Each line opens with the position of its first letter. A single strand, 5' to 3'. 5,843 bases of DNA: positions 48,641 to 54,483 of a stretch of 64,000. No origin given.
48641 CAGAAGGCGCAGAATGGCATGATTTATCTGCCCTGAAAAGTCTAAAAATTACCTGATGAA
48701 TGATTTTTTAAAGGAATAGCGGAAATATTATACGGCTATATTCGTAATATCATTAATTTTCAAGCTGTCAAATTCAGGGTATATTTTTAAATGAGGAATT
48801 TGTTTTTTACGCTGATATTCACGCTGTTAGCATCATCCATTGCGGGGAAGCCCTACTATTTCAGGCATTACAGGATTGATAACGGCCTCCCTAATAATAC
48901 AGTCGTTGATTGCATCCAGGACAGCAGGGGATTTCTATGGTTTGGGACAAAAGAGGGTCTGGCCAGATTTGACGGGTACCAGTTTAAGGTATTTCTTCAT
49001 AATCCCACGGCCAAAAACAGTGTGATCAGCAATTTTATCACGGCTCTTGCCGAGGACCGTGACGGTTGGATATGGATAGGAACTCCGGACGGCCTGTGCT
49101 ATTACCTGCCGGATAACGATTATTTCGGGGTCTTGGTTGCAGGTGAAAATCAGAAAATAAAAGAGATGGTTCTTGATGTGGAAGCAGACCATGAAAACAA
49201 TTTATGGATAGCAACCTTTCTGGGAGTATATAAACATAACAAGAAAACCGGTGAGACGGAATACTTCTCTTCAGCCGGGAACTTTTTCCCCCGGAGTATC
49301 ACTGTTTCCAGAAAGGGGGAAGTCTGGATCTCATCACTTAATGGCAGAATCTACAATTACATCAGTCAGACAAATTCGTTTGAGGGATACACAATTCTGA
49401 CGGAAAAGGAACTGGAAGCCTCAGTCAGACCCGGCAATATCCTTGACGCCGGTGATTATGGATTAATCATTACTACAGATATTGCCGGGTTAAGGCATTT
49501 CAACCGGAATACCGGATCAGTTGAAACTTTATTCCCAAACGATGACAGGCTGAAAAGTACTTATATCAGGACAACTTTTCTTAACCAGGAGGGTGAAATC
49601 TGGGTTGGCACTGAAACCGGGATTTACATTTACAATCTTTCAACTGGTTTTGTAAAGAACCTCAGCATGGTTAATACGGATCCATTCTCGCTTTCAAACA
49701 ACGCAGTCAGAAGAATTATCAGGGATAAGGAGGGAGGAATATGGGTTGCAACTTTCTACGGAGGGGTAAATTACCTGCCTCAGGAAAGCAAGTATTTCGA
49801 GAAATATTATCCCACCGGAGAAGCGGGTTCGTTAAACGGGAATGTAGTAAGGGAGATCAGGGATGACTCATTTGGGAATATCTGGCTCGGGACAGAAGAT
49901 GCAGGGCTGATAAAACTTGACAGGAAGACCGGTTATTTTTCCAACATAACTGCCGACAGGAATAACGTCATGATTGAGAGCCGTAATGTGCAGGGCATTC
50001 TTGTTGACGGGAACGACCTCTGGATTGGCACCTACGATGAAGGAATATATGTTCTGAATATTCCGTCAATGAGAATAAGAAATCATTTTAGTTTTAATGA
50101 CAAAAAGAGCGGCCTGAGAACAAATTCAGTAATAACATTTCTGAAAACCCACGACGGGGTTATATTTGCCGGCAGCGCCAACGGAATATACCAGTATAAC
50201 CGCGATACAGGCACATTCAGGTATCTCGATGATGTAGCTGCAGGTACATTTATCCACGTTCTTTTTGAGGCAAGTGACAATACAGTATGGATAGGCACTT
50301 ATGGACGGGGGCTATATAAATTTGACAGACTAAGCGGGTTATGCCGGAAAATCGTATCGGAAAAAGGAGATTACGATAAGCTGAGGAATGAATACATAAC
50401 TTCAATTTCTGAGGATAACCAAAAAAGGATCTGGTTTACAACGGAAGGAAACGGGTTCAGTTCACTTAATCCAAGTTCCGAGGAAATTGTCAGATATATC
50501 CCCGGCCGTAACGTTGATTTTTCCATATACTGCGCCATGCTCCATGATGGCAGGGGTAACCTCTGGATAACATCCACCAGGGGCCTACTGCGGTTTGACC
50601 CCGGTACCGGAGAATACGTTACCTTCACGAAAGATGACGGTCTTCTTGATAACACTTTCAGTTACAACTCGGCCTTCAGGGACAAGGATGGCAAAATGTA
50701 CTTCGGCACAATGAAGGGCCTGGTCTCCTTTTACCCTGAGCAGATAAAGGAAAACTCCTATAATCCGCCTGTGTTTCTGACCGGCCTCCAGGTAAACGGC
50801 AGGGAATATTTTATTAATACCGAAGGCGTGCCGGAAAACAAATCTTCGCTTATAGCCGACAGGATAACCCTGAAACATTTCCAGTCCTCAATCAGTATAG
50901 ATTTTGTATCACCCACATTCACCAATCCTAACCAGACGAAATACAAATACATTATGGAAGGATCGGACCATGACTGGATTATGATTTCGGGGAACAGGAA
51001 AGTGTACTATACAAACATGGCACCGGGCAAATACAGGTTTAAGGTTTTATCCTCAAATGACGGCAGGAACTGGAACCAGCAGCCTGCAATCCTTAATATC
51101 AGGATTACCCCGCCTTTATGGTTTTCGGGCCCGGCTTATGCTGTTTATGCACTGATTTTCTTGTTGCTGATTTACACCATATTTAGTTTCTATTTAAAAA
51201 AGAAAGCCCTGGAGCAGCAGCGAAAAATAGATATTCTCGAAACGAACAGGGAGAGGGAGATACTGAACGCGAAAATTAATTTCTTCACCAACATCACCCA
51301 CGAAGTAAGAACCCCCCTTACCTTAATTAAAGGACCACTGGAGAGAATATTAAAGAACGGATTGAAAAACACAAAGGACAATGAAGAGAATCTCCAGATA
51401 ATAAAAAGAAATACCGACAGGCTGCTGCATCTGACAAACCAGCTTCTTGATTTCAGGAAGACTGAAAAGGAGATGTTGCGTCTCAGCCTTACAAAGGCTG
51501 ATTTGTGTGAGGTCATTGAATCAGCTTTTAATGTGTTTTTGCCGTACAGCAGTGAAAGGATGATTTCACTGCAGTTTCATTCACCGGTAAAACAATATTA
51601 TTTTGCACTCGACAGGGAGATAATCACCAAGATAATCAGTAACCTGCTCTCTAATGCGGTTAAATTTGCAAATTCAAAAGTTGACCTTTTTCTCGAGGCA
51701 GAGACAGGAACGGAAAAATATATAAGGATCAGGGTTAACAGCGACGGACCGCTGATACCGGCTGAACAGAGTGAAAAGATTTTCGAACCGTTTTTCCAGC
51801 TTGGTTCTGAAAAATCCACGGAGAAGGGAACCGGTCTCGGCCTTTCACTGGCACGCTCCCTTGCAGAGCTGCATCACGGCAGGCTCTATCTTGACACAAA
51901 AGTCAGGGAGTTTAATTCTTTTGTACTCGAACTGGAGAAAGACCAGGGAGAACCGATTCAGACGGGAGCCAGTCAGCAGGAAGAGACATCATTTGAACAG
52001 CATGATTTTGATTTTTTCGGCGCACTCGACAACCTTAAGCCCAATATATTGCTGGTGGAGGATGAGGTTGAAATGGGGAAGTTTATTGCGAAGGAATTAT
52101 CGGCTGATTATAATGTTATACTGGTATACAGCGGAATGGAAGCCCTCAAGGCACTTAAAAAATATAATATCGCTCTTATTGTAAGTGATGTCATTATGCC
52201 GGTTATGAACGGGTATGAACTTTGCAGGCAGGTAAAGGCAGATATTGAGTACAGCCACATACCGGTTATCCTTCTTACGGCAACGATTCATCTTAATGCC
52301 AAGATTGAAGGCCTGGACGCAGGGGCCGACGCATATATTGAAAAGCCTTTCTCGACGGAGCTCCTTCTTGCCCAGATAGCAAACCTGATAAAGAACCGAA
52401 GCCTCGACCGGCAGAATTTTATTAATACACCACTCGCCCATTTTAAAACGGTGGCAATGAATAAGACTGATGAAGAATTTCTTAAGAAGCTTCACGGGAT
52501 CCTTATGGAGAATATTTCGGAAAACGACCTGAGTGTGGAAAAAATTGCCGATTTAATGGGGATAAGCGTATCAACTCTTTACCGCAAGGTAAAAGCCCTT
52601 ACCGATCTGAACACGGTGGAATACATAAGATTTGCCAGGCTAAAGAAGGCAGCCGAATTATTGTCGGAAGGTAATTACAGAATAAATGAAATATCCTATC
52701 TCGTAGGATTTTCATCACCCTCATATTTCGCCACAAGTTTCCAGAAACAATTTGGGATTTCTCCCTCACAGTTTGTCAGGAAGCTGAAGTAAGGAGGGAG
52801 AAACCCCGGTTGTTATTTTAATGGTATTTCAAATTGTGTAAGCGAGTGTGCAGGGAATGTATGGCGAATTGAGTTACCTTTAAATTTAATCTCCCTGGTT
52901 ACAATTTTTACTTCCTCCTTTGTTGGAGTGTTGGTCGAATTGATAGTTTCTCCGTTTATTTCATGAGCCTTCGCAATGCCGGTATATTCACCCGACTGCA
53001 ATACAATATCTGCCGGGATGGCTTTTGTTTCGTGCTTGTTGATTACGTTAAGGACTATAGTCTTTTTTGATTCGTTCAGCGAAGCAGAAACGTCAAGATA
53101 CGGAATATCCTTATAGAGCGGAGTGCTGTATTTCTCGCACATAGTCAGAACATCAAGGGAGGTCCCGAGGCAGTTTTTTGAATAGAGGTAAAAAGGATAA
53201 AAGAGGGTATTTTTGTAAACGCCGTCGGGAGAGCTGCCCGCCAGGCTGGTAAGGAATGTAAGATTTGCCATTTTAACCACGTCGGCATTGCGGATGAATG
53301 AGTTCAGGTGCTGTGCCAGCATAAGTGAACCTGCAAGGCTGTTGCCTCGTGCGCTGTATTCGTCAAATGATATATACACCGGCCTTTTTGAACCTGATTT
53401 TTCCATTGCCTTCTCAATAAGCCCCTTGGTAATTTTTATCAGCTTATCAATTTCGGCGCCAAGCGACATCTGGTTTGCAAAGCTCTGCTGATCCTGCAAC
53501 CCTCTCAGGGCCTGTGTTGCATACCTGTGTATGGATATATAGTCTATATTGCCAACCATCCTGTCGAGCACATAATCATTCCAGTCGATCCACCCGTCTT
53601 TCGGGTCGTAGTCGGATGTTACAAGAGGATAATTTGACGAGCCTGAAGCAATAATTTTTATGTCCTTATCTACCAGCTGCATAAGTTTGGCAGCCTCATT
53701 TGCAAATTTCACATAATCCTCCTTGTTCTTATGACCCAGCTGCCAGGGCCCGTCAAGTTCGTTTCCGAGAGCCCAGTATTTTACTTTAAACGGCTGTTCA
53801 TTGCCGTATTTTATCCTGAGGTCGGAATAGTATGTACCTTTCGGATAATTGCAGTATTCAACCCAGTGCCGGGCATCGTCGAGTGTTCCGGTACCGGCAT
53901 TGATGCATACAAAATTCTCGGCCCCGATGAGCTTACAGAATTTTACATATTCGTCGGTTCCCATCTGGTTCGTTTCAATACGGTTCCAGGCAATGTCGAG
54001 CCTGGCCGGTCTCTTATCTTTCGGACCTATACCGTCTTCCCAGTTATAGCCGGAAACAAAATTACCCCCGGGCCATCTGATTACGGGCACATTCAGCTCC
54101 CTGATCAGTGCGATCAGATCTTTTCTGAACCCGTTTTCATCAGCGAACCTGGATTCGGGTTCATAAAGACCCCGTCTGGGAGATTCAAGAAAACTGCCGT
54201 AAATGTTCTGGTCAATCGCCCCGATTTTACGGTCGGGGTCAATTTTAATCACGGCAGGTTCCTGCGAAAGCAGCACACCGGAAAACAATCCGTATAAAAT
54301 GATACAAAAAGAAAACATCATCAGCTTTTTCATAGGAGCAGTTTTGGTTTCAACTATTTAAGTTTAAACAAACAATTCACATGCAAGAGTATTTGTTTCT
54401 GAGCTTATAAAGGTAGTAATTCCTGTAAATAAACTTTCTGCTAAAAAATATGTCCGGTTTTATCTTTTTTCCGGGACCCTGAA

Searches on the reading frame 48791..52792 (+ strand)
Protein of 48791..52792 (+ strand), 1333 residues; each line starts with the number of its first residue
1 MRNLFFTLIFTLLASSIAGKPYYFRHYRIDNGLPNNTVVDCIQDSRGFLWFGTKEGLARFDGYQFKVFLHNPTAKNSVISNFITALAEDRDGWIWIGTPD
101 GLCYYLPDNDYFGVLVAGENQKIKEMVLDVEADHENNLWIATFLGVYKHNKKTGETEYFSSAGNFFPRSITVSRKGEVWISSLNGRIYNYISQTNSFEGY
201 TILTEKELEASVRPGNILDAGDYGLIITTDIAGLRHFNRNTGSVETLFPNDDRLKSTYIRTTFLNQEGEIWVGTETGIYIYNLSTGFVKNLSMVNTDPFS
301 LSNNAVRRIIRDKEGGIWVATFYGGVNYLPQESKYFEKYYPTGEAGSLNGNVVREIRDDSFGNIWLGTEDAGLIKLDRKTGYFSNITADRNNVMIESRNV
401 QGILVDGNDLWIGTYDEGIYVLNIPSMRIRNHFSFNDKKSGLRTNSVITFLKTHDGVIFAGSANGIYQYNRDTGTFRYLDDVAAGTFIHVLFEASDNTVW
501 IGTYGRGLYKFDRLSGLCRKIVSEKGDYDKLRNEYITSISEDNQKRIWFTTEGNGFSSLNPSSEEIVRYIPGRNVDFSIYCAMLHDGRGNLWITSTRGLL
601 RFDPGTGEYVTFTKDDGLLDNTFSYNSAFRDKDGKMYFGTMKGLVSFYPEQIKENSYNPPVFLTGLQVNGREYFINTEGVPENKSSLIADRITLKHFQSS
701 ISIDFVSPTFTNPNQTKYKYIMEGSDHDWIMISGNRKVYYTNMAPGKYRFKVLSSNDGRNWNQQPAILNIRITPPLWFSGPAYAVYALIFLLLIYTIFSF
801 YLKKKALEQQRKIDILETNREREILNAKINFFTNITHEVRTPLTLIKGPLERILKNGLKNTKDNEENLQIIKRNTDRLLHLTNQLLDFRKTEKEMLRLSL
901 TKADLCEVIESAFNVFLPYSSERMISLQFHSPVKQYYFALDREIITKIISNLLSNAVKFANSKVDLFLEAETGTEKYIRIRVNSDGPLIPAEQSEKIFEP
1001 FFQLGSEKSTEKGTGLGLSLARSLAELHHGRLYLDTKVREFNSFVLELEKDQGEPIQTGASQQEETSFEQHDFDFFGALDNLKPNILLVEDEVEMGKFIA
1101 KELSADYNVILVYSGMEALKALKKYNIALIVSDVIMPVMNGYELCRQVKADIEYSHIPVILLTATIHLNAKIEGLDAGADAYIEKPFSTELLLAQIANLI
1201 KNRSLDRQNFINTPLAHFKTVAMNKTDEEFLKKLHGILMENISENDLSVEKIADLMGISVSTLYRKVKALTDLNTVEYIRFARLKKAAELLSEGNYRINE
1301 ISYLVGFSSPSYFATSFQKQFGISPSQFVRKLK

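Call 4: search_protein_families(library=pfam, proteins=[window:48791-52792:+], max_evalue=0.01)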
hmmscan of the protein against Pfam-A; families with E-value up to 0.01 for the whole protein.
window:48791-52792:+ (1333 aa): 16 families
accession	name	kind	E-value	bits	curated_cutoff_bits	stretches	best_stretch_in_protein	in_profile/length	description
PF07494.17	Reg_prop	-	8.3e-48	154.7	20.4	4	78-99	2-23/24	Two component regulator propeller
PF00072.30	Response_reg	-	4.8e-21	75.4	30.2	1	1086-1196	1-110/111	Response regulator receiver domain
PF02518.31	HATPase_c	-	8e-21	75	26.4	1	941-1050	2-109/111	Histidine kinase-, DNA gyrase B-, and HSP90-like ATPase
PF12833.13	HTH_18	-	2.3e-19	69.9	33.6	1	1252-1330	1-79/80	Helix-turn-helix domain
PF07495.19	Y_Y_Y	-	6.3e-16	58.5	26.6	1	710-772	2-64/65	Y_Y_Y domain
PF00165.29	HTH_AraC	-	7.6e-15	55.1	26.6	1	1295-1329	8-41/42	Bacterial regulatory helix-turn-helix proteins, AraC family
PF00512.31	HisKA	-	9.2e-15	54.9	26.9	1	828-892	2-64/66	His Kinase A (phospho-acceptor) domain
PF08450.18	SGL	-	7.3e-11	42.6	26.3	1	548-642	16-105/246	SMP-30/Gluconolactonase/LRE-like region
PF13570.13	Beta-prop_ACSF4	-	7.5e-06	26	133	1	403-515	57-164/329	Beta-alanine-activating enzyme, beta-propeller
PF21544.3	PorZ_N_b_propeller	-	0.0001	23.1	27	1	376-457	57-138/154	TSS9, PorZ, N-terminal beta-propeller domain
PF02796.21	HTH_7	-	0.00014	22.3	23.8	1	1248-1268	23-43/45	Helix-turn-helix domain of resolvase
PF20067.5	SSL_N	-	0.00044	20.5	18.9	0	145-188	1-44/46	Strictosidine synthase-like, N-terminal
PF08279.18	HTH_11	-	0.00072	19.8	25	1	1243-1274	12-43/55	HTH domain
PF02954.25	HTH_8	-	0.0014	18.7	22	0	1249-1269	21-41/42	Bacterial regulatory protein, Fis family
PF05043.19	Mga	-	0.0023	18.9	21.1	0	1238-1272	22-56/87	Mga helix-turn-helix domain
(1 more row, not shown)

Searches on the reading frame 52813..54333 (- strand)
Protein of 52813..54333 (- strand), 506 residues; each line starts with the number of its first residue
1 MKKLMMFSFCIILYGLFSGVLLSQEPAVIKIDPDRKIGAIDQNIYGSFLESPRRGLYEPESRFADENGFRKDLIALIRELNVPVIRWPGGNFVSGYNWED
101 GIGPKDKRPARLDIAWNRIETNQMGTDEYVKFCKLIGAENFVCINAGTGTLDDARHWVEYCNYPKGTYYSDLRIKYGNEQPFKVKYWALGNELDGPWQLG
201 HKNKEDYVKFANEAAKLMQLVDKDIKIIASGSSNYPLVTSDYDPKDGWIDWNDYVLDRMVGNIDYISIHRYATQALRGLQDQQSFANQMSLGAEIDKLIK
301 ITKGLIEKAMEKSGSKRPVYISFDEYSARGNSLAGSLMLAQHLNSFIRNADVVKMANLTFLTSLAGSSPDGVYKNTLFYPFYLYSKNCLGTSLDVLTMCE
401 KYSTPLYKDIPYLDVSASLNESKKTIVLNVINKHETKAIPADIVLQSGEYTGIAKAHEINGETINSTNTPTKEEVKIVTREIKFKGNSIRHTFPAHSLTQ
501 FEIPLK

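Call 6: search_protein_families(library=pfam, proteins=[window:52813-54333:-], max_evalue=0.001)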
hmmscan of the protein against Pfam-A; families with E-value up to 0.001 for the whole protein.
window:52813-54333:- (506 aa): 2 families
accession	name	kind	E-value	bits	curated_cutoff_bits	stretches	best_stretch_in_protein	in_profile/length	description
PF06964.18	Alpha-L-AF_C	-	1.1e-17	65.2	27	1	328-497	16-165/165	Alpha-L-arabinofuranosidase C-terminal domain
PF22848.2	ASD1_dom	-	1.3e-06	28.6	22.2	1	87-156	13-87/239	Alpha-L-arabinofuranosidase 1 domain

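Call 33: search_protein_families(library=ncbifam, proteins=[window:52813-54333:-], max_evalue=0.00001)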
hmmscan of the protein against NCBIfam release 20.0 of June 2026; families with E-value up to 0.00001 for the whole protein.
window:52813-54333:- (506 aa): 1 family
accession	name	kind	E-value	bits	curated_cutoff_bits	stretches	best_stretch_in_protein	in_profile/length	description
NF051901.1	ArabsyFurArfAAgro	equivalog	3.1e-123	412.4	625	2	27-327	3-293/502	arabinosylfuranosidase ArfA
